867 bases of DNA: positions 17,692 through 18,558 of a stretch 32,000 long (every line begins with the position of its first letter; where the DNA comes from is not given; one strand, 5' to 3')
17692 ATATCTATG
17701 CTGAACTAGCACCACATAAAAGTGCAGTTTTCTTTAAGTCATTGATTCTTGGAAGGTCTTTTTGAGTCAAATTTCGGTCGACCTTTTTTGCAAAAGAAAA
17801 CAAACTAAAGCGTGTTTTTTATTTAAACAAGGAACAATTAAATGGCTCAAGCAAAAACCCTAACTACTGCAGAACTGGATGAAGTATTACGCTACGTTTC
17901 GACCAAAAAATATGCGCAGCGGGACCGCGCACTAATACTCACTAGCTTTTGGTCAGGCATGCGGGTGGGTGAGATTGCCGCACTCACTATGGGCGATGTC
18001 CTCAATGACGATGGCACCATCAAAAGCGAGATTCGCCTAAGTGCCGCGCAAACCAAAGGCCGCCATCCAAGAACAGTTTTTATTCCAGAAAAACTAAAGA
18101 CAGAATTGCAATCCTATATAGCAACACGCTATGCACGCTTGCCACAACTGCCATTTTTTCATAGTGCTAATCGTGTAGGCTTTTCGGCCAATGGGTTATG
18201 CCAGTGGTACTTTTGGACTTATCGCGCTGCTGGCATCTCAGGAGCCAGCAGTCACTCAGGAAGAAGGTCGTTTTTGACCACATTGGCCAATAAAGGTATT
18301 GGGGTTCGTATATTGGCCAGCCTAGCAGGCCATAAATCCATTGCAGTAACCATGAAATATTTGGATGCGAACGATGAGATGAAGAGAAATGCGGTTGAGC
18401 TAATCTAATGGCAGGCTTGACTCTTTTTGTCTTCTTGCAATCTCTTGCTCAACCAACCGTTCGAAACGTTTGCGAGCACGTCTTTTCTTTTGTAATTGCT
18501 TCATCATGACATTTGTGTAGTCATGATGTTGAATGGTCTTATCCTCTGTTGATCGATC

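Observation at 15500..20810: Compact island module of function-unknown genes, two structured non-coding segments and a mini tyrosine recombinase: best candidate for an undescribed system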

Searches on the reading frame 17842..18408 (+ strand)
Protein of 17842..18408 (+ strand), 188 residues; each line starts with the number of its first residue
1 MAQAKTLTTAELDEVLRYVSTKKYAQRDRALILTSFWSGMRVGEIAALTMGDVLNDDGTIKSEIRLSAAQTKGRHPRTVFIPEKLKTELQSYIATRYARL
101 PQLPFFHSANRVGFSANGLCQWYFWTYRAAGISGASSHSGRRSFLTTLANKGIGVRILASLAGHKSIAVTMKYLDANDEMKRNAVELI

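Call 4: search_protein_families(library=pfam, proteins=[window:17842-18408:+], max_evalue=0.1)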
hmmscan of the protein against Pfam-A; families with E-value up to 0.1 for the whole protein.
window:17842-18408:+ (188 aa): 1 family
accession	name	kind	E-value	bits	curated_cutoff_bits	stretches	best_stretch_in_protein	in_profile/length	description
PF00589.27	Phage_integrase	-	8.6e-21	74.9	27.1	1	6-179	2-171/172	Phage integrase family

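Call 5: search_protein_families(library=phrogs, proteins=[window:17842-18408:+], max_evalue=0.1)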
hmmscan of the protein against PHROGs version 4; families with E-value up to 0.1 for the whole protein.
window:17842-18408:+ (188 aa): 6 families
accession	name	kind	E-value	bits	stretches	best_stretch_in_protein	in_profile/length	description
phrog_216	-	integration and excision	8.9e-38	131.1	1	3-187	52-235/301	integrase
phrog_1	-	integration and excision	2.8e-28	100.5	1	5-187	269-446/611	integrase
phrog_7269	-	integration and excision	0.0008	20.3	1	134-185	27-78/89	integrase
phrog_23271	-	unknown function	0.00081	20.3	1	138-181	12-55/67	-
phrog_9208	-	integration and excision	0.0012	19.8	1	135-179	188-232/241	integrase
phrog_7685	-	integration and excision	0.0024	18.4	1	135-188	181-235/240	integrase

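Call 9: search_protein_families(library=ncbifam, proteins=[window:17842-18408:+], max_evalue=0.1)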
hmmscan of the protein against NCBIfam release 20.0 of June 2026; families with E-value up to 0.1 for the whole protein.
window:17842-18408:+ (188 aa): 13 families
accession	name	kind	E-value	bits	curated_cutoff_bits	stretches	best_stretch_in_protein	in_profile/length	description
NF040815.2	recomb_XerA_Arch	equivalog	3.7e-19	69.3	220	1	5-182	95-260/263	site-specific tyrosine recombinase/integron integrase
TIGR02224.1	recomb_XerC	equivalog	1e-14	54.7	335.15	1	5-179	105-280/295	tyrosine recombinase XerC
TIGR02225.1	recomb_XerD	equivalog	1e-14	54.6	329.6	1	5-175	102-273/290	site-specific tyrosine recombinase XerD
NF001399.0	PRK00283.1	subfamily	3.9e-14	52.6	279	1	5-174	112-281/300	tyrosine recombinase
NF003462.0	PRK05084.1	equivalog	1.5e-09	37.1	267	1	22-186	191-354/360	tyrosine recombinase XerS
NF007370.0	PRK09870.1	subfamily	3e-09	36.8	221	1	5-177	11-180/200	tyrosine-type DNA invertase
TIGR02249.1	integrase_gron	subfamily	4.1e-09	36.2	265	2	7-96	102-180/315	integron integrase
NF002331.0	PRK01287.1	subfamily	1.8e-08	33.8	371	1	5-173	140-309/365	site-specific tyrosine recombinase XerC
NF007371.0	PRK09871.1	subfamily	4e-07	29.8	222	1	1-177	1-175/198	tyrosine-type DNA invertase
NF011946.0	PRK15417.1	equivalog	5.1e-06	25.9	435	1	130-174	268-313/337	integron integrase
NF040693.1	recomb_GmtY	equivalog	0.00011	21.7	340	1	21-115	213-308/441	gamma-mobile-trio recombinase GmtY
NF041502.1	integrase_1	equivalog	0.0002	20.2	350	1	14-95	152-236/484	site-specific integrase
NF047926.1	integrase_GmtZ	equivalog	0.02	12.8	600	1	137-183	430-477/784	gamma-mobile-trio integrase GmtZ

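Call 10: search_protein_families(library=padloc, proteins=[window:17842-18408:+], max_evalue=0.1)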
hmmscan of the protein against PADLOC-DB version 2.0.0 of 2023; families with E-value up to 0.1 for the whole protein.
window:17842-18408:+ (188 aa): 0 families

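Call 13: search_solved_structures(query=window:17842-18408:+, max_evalue=0.001, show_alignments=1)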
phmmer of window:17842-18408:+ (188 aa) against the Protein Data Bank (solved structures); distinct sequences matched with E-value up to 0.001: 7.
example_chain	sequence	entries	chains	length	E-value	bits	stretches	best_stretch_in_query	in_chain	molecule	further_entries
4a8e_A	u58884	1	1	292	3e-11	46.6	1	5-185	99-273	PROBABLE TYROSINE RECOMBINASE XERC-LIKE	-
5hxy_A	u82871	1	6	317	1.4e-08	37.9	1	13-182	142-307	Tyrosine recombinase XerA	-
5dcf_A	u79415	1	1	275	4.5e-06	29.8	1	6-179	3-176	Tyrosine recombinase XerD,DNA translocase FtsK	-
1a0p_A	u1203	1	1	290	5.2e-06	29.6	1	5-179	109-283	SITE-SPECIFIC RECOMBINASE XERD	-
6en0_A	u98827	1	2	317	0.00021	24.4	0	123-174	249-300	Int protein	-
6emy_A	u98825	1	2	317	0.00052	23.1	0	123-174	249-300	Int protein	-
6emz_A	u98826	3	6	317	0.00054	23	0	123-174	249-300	Int protein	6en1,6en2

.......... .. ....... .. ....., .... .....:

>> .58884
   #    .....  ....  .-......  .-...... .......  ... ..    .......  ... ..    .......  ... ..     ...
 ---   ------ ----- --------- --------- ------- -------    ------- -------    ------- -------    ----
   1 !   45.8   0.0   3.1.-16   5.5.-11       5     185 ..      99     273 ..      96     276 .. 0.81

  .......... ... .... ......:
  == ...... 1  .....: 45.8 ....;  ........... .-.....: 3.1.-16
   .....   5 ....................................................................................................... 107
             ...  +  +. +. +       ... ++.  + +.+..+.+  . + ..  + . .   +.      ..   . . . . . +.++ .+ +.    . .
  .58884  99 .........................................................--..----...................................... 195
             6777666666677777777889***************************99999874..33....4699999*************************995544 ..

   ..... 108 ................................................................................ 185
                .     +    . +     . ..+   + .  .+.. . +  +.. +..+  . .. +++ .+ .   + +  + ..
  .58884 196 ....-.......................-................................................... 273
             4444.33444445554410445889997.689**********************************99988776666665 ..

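Call 16: find_encoding_contigs(protein=window:17842-18408:+, flank=10000, max_places=10)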
Protein window:17842-18408:+ (188 aa): 4 contigs read that carry it; 3 places shown.
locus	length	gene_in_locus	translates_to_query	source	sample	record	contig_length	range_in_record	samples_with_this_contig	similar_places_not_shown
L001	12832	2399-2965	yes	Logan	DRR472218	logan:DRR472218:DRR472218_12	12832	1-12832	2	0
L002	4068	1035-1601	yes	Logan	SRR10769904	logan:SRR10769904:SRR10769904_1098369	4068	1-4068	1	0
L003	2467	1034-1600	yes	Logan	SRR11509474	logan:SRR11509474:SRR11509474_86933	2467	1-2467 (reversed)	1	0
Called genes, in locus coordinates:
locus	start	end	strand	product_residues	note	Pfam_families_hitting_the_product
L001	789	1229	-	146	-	PF20346:DUF6641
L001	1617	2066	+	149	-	-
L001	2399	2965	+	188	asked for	PF00589:Phage_integrase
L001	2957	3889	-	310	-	-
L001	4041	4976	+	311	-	-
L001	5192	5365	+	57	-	-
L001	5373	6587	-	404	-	PF14659:Phage_int_SAM_3 (weak), PF00589:Phage_integrase (weak)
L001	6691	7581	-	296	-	PF02535:Zip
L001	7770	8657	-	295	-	PF00126:HTH_1, PF03466:LysR_substrate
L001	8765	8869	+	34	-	-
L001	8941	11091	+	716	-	PF00141:peroxidase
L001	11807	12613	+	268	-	-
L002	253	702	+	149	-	-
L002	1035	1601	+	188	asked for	PF00589:Phage_integrase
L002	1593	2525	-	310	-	-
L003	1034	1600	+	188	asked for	PF00589:Phage_integrase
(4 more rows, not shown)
